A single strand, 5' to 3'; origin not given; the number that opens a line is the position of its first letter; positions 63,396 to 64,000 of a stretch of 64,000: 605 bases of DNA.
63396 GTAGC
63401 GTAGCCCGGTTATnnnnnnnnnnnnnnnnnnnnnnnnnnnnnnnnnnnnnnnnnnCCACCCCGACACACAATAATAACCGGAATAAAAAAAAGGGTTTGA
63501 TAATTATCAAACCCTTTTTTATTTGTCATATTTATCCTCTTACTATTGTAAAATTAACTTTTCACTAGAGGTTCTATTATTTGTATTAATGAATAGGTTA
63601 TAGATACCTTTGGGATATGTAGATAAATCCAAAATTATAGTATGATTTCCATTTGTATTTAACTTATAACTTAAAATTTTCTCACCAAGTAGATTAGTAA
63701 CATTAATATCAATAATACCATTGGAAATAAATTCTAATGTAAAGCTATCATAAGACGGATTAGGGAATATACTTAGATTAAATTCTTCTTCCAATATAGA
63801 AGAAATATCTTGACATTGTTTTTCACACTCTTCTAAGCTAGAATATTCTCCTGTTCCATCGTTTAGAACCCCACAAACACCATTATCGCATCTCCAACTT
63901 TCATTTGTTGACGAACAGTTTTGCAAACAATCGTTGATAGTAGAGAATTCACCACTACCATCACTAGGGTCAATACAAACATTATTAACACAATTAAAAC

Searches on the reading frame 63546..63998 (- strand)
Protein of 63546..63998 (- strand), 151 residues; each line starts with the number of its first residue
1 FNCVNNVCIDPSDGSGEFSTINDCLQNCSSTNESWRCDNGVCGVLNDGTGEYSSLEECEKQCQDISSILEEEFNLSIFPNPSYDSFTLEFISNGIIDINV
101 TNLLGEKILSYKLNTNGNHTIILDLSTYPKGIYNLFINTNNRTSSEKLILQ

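Call 83: search_protein_families(library=pfam, proteins=[window:63546-63998:-], max_evalue=0.001)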
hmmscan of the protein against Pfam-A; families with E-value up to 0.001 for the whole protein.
window:63546-63998:- (151 aa): 1 family
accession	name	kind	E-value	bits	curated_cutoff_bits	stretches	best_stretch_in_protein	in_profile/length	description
PF18962.6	Por_Secre_tail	-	4.8e-12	46.4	27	1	77-149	1-74/75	Secretion system C-terminal sorting domain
